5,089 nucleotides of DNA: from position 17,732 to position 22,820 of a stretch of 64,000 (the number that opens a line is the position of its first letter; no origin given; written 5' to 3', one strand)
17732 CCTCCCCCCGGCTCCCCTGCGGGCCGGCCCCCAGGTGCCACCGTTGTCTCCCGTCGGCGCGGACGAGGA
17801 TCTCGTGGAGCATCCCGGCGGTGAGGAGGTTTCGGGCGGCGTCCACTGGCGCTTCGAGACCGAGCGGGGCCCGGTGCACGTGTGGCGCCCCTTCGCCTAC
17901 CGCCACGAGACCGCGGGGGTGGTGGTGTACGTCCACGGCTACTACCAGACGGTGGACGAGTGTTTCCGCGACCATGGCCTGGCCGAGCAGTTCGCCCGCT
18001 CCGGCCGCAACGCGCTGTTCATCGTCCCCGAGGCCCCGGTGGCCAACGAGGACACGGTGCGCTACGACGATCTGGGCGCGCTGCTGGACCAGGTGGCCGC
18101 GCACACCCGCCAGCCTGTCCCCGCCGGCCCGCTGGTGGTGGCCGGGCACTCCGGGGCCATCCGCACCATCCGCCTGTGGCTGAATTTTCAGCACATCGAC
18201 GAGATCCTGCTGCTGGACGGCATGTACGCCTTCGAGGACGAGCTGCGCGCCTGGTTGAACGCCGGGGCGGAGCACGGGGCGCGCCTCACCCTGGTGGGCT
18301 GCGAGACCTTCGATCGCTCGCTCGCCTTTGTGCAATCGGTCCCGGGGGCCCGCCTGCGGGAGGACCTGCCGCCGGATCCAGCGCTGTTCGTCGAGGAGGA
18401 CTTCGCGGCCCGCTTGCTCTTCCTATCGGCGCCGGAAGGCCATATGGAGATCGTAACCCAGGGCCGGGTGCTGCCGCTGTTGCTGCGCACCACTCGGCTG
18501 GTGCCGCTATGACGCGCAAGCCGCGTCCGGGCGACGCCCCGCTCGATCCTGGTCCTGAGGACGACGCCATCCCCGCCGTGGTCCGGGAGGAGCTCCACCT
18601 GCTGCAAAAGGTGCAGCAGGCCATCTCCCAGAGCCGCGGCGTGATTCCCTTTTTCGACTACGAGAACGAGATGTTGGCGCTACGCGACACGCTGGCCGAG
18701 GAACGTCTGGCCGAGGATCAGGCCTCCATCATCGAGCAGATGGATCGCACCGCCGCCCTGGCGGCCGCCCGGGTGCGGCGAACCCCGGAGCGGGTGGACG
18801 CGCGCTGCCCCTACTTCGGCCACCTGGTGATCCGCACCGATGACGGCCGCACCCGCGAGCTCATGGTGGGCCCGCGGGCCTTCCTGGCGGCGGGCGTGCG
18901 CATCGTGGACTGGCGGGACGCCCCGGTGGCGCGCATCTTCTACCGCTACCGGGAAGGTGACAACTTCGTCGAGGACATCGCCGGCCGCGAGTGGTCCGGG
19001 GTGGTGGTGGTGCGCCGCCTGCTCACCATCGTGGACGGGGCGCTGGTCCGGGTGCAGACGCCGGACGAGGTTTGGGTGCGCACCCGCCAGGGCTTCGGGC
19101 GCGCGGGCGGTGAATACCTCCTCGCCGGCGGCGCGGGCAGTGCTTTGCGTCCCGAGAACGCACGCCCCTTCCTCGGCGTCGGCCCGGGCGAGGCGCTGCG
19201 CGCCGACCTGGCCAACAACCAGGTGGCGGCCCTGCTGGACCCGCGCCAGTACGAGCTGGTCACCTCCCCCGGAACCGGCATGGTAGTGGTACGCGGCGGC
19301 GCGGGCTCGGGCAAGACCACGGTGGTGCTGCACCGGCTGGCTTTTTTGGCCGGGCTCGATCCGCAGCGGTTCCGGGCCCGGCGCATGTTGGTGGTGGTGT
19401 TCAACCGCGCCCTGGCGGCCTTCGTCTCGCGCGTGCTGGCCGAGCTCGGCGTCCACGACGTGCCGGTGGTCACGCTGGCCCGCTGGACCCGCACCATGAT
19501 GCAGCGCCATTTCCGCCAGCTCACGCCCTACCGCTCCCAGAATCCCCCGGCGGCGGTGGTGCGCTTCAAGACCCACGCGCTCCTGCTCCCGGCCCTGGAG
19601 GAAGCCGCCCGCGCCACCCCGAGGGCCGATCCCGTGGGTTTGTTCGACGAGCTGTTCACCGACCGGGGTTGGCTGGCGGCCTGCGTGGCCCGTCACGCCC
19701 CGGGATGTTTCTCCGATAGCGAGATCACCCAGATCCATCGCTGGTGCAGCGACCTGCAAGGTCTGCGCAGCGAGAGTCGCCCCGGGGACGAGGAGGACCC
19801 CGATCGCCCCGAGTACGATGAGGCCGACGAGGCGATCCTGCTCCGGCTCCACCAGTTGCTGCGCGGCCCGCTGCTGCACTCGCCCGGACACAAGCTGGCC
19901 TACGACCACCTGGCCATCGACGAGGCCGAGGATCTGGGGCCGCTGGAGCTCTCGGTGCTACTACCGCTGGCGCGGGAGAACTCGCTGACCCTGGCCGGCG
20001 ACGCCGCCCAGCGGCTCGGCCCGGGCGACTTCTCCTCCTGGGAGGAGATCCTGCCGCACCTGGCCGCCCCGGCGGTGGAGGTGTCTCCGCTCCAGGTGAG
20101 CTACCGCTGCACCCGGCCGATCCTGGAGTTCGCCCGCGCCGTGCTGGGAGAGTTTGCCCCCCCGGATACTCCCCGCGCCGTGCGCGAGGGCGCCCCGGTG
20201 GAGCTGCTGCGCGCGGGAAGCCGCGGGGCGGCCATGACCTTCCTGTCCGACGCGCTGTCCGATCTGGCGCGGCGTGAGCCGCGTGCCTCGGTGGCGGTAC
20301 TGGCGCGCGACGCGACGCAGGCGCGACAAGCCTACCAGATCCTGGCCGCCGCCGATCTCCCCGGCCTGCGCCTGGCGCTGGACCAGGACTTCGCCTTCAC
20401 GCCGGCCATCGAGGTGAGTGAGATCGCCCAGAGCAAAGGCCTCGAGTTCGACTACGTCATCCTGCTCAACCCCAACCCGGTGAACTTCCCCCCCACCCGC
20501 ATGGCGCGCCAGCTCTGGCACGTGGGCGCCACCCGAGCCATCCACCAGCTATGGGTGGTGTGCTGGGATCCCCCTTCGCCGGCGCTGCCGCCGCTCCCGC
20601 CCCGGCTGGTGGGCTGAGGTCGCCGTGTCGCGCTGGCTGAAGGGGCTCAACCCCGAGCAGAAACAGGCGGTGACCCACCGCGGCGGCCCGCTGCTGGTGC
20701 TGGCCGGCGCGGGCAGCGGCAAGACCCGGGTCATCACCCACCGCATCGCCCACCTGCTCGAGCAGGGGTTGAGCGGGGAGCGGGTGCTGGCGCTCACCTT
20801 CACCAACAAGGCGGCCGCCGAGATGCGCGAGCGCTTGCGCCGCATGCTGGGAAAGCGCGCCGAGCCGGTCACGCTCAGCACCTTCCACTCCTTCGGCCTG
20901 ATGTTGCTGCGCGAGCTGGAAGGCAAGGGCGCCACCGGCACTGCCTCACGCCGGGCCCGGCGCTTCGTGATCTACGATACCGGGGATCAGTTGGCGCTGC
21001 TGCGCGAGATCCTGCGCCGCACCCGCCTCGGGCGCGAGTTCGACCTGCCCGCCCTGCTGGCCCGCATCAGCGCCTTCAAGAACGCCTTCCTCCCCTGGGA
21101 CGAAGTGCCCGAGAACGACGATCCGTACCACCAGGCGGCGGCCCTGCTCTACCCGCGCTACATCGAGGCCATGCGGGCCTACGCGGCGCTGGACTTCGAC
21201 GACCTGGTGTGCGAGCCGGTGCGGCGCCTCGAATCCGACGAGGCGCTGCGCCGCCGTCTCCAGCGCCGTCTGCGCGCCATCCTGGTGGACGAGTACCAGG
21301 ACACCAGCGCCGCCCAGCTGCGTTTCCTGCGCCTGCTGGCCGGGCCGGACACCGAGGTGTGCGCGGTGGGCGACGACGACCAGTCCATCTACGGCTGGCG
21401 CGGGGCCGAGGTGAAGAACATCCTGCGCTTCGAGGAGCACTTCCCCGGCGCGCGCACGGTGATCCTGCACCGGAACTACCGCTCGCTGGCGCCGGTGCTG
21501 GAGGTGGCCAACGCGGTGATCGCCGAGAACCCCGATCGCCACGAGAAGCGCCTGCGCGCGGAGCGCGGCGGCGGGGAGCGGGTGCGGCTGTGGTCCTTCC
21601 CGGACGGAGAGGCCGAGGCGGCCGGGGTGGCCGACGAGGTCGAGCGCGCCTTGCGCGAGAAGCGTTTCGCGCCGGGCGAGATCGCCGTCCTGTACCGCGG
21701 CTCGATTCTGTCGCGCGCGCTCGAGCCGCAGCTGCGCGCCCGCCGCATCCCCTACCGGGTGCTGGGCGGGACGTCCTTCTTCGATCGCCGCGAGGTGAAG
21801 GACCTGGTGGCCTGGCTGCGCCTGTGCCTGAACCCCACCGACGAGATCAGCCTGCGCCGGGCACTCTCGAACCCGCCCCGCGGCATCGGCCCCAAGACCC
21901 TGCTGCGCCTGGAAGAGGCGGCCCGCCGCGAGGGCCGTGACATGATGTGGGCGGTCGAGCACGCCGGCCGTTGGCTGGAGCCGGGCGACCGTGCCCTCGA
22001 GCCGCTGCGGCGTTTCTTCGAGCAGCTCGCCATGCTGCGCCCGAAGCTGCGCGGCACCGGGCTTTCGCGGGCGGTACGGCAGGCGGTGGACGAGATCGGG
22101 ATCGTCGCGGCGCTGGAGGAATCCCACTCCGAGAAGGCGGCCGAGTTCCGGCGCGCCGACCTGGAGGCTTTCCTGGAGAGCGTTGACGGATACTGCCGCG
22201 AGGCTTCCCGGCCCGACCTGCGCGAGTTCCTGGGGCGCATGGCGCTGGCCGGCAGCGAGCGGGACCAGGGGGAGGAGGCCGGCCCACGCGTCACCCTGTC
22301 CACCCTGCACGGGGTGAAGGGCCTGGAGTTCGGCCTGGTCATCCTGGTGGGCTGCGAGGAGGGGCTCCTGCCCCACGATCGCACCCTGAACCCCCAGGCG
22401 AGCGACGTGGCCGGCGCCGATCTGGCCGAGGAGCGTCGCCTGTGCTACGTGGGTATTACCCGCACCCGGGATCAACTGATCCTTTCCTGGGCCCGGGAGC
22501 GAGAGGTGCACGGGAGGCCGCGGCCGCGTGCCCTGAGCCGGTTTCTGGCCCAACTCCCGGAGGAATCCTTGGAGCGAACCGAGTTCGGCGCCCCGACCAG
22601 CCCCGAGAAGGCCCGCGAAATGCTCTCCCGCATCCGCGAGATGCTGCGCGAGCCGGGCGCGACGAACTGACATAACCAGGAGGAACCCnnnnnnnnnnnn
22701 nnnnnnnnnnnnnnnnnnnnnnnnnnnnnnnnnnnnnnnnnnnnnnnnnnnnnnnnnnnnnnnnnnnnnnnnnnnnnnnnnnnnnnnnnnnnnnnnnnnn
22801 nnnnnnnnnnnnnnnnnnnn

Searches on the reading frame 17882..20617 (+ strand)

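Call 17: search_protein_families(library=pfam, proteins=[window:17882-20617:+], max_evalue=0.001)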
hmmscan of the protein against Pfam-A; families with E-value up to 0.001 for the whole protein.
window:17882-20617:+ (911 aa): 5 families
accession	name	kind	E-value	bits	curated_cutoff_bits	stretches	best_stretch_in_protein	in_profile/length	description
PF13361.12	UvrD_C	-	9e-12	45.5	25.6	1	834-893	278-346/350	UvrD-like helicase C-terminal domain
PF13538.12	UvrD_C_2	-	1.8e-09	37.7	27.4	1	845-893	4-52/52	UvrD-like helicase C-terminal domain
PF13245.12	AAA_19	-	1.8e-08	35.1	25.1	1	465-711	11-129/134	AAA domain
PF00580.27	UvrD-helicase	-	2.7e-08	34.3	23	1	453-548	2-98/271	UvrD/REP helicase N-terminal domain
PF13604.12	AAA_30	-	0.0008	19.6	27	0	456-536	6-77/191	AAA domain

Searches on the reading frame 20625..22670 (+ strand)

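Call 17: search_protein_families(library=pfam, proteins=[window:20625-22670:+], max_evalue=0.001)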
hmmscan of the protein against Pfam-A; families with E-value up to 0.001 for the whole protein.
window:20625-22670:+ (681 aa): 7 families
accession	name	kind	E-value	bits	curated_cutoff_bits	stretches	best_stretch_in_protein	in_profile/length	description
PF00580.27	UvrD-helicase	-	1.3e-80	271.5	23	1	8-274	1-271/271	UvrD/REP helicase N-terminal domain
PF13361.12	UvrD_C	-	3.3e-59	201.5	25.6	2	280-431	2-152/350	UvrD-like helicase C-terminal domain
PF13245.12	AAA_19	-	1.5e-24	87.2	25.1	1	12-257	1-132/134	AAA domain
PF13604.12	AAA_30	-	3.9e-09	36.9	27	1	8-71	2-66/191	AAA domain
PF13538.12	UvrD_C_2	-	1.1e-06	28.8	27.4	0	598-620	28-51/52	UvrD-like helicase C-terminal domain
PF13401.12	AAA_22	-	5.7e-06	27.1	27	0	19-131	4-106/130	AAA domain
PF01443.25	Viral_helicase1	-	0.00012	22.4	21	0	24-57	2-22/228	Viral superfamily 1 RNA helicase core domain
